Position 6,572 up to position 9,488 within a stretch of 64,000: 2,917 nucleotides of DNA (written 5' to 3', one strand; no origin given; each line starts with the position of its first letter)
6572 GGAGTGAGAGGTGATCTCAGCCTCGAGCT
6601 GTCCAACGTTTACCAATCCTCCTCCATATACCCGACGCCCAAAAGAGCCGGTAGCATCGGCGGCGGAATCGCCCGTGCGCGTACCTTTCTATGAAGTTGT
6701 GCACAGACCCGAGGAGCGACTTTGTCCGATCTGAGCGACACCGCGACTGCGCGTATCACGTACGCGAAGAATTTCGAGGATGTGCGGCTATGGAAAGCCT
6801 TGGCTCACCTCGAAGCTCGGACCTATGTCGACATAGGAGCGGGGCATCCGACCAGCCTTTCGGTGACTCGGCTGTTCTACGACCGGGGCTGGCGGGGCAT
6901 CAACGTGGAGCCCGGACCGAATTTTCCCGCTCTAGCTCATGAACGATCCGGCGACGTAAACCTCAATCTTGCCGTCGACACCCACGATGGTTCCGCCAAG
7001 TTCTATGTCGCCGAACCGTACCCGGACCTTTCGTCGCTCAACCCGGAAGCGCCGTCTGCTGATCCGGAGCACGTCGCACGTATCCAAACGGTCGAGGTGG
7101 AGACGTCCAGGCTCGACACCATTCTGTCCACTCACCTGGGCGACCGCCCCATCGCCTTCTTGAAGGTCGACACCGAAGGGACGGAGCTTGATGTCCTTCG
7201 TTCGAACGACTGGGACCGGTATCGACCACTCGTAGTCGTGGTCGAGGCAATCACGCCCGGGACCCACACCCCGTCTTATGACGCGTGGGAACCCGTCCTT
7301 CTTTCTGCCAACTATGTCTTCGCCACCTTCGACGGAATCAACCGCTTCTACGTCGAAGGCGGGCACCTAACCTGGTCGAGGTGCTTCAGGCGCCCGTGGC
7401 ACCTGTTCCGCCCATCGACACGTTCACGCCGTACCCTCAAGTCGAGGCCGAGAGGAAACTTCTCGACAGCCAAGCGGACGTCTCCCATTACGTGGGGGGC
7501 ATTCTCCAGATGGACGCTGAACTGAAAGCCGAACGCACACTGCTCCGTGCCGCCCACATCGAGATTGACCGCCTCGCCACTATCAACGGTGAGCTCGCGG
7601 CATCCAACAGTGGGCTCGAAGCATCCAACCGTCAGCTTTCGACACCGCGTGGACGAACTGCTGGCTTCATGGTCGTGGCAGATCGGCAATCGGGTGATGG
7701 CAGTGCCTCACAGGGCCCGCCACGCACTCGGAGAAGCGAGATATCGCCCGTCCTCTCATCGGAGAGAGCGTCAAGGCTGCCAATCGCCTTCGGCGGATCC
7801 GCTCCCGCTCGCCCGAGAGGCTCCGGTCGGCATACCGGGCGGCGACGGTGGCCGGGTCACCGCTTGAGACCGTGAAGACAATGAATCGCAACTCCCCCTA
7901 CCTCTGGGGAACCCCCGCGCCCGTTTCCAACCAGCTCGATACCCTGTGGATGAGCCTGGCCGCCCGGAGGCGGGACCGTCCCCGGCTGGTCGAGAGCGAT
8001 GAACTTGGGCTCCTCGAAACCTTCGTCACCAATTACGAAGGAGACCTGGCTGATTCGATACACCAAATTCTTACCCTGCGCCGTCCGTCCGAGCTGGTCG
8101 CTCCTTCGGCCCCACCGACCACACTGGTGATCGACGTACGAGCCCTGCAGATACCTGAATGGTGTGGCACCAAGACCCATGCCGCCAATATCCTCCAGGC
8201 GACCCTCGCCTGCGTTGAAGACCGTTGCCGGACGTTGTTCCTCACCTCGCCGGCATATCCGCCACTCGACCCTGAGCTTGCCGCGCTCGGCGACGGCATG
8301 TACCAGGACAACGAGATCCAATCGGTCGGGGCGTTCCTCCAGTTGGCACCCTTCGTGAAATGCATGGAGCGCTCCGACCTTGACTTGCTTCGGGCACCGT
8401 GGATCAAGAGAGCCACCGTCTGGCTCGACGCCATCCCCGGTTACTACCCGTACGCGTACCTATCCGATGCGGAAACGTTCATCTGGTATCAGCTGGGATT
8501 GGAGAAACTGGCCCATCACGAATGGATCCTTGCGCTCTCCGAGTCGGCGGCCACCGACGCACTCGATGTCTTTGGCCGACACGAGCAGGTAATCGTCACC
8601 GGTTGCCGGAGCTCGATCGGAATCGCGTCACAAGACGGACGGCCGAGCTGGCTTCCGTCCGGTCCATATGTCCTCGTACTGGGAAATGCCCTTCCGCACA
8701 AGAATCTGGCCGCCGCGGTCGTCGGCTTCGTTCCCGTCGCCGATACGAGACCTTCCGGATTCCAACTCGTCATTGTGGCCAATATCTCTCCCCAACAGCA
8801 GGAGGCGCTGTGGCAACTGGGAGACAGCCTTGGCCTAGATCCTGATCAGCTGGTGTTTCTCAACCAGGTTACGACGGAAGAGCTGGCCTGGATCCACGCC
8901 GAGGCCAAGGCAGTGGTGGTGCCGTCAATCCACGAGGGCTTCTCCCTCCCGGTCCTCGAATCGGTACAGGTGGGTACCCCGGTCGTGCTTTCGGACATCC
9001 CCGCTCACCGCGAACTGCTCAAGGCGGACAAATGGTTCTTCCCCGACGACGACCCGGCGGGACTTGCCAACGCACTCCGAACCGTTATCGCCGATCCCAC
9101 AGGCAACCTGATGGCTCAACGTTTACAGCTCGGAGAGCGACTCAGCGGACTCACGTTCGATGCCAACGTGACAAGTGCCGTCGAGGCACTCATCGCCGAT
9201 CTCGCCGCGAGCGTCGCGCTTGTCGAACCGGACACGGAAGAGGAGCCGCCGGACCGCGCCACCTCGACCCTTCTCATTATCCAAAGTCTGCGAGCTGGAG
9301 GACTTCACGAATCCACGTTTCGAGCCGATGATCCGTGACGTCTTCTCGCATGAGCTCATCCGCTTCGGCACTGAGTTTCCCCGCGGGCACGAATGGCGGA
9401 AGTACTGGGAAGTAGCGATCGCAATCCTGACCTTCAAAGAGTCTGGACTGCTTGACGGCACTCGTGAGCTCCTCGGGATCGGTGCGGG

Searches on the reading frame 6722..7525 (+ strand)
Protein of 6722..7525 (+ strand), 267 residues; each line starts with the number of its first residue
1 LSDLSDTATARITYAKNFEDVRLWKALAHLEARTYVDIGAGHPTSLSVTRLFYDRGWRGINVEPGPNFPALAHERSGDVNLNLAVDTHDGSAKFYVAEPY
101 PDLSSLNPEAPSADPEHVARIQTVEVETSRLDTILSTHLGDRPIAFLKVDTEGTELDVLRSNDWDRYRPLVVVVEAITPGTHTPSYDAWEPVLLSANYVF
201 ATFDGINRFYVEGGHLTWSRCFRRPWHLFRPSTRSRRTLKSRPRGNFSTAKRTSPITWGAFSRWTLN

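Call 46: search_protein_families(library=pfam, proteins=[window:6722-7525:+], max_evalue=0.0001)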
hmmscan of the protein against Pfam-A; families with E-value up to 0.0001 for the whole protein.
window:6722-7525:+ (267 aa): 1 family
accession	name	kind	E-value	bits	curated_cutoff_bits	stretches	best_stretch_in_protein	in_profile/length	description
PF05050.19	Methyltransf_21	-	4.3e-26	92.5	22.7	1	37-200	1-173/173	Methyltransferase FkbM domain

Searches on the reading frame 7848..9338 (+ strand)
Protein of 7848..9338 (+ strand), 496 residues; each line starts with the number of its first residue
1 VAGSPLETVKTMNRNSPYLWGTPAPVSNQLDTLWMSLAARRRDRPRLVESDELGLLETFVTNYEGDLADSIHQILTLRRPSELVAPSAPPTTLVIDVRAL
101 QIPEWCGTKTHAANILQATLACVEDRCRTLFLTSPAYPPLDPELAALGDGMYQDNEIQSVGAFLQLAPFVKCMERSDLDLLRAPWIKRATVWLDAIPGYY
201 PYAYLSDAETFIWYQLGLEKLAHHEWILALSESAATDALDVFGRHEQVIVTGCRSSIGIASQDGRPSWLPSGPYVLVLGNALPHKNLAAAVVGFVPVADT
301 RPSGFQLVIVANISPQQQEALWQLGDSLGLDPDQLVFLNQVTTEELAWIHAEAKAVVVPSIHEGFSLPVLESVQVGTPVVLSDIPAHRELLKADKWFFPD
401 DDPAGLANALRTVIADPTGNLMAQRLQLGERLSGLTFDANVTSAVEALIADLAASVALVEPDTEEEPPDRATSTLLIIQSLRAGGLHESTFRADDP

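Call 46: search_protein_families(library=pfam, proteins=[window:7848-9338:+], max_evalue=0.0001)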
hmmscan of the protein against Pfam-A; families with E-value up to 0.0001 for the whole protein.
window:7848-9338:+ (496 aa): 3 families
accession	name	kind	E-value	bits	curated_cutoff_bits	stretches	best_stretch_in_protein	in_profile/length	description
PF13692.12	Glyco_trans_1_4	-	2.9e-17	63.7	27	1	273-416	2-142/142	Glycosyl transferases group 1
PF00534.26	Glycos_transf_1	-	1.3e-16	61.1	26.4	1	273-420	16-160/172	Glycosyl transferases group 1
PF20706.3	GT4-conflict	-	1.2e-06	28.2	26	1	270-384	195-313/385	Family 4 Glycosyltransferase in conflict systems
